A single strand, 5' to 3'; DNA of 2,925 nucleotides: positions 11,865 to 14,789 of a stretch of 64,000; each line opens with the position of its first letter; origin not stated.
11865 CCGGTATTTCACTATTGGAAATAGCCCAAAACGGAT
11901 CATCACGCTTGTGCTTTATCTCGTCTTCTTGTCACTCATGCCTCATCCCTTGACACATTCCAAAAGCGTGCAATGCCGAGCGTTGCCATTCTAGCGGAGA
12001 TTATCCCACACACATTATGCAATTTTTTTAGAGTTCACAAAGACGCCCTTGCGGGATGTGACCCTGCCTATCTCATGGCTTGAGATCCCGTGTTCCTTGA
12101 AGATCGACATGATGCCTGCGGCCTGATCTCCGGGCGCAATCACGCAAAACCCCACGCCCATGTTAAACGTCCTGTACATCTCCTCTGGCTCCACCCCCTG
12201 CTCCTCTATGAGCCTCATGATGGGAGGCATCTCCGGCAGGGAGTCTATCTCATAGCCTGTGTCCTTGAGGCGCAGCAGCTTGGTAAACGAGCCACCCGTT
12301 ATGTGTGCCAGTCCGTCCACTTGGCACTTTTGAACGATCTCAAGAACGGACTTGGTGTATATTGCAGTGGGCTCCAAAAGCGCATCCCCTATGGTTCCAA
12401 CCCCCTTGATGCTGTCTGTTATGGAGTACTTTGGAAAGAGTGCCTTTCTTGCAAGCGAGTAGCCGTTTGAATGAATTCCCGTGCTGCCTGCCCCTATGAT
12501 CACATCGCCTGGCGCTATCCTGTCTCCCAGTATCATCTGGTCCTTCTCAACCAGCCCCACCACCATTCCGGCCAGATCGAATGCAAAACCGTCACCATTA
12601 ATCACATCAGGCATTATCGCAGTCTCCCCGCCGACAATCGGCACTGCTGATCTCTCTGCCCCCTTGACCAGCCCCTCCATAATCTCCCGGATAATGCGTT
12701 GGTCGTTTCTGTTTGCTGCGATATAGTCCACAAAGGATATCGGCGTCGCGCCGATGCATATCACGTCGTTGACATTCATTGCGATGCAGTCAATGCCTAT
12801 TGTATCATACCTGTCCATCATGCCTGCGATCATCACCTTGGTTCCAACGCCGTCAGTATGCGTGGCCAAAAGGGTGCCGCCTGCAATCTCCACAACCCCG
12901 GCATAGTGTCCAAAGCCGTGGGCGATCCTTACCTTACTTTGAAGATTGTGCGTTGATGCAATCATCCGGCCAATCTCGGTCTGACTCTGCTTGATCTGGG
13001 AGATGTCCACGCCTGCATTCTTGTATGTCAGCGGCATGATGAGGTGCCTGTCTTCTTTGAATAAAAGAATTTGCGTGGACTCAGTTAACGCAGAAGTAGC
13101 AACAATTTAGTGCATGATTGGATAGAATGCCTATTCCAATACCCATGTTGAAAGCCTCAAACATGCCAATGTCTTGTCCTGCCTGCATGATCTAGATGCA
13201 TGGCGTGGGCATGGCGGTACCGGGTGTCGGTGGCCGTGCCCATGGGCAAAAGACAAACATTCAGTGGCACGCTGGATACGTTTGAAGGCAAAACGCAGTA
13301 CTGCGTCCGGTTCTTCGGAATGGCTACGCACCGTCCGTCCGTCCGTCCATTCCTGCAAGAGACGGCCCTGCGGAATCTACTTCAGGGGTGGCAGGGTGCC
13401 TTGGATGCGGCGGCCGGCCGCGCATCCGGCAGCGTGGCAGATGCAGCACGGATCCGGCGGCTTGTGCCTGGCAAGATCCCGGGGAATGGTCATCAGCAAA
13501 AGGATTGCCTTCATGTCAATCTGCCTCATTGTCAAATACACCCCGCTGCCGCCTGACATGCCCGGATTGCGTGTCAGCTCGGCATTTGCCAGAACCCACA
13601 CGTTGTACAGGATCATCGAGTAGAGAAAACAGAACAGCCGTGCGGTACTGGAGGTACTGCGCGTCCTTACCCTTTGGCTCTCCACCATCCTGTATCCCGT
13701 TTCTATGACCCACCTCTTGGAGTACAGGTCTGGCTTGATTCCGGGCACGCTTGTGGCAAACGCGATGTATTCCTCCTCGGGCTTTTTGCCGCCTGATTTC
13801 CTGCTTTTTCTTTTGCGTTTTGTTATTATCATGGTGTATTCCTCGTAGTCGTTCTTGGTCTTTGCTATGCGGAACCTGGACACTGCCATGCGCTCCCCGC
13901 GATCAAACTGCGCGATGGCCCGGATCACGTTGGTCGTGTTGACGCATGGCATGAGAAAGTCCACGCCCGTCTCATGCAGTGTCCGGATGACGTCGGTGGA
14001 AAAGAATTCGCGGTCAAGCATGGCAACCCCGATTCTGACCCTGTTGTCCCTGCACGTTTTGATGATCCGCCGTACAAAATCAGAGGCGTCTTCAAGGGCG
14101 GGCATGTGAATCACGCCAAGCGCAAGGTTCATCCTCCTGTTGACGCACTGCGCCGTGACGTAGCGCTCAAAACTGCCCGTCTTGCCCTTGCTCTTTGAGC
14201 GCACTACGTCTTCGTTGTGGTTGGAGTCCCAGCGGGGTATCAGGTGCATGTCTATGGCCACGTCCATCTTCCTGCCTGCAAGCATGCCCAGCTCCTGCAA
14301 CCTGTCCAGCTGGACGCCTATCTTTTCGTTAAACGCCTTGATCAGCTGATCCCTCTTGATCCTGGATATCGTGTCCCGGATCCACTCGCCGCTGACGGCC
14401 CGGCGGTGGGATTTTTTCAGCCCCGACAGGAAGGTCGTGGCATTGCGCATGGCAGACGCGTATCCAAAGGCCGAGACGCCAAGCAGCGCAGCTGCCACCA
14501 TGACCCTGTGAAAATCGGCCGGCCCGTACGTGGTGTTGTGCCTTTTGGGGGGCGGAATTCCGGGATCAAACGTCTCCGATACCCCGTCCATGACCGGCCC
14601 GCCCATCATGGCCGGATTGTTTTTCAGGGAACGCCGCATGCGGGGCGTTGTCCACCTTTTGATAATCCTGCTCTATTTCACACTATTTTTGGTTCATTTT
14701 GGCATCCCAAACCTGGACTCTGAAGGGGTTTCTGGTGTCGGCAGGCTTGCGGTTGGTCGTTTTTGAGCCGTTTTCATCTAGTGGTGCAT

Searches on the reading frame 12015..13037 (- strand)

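Call 55: search_protein_families(library=pfam, proteins=[window:12015-13037:-], max_evalue=0.01)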
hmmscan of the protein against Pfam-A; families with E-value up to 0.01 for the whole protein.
window:12015-13037:- (340 aa): 2 families
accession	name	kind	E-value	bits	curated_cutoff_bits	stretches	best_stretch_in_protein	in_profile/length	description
PF02769.27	AIRS_C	-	4.1e-26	92.4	23.1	1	176-334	2-153/156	AIR synthase related protein, C-terminal domain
PF00586.29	AIRS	-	9e-25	87.7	24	1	44-163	2-112/112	AIR synthase related protein, N-terminal domain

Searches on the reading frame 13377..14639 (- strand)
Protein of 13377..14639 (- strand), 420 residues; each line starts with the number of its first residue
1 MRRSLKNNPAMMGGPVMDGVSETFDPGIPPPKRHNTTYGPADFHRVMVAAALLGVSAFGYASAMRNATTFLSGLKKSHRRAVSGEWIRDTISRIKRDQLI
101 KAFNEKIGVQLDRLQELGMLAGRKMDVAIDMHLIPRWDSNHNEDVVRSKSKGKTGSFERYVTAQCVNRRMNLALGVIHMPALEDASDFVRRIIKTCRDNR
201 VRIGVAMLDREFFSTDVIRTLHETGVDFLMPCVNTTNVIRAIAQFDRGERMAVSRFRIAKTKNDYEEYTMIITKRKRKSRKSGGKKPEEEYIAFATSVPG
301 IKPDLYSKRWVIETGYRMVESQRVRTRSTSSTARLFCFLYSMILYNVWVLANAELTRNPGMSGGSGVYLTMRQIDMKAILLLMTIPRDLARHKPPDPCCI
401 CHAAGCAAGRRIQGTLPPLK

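Call 55: search_protein_families(library=pfam, proteins=[window:13377-14639:-], max_evalue=0.01)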
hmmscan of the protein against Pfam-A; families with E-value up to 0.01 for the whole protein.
window:13377-14639:- (420 aa): 1 family
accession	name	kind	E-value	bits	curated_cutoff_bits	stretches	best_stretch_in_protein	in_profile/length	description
PF01609.27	DDE_Tnp_1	-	2.6e-10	40.8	23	1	163-343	39-195/200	Transposase DDE domain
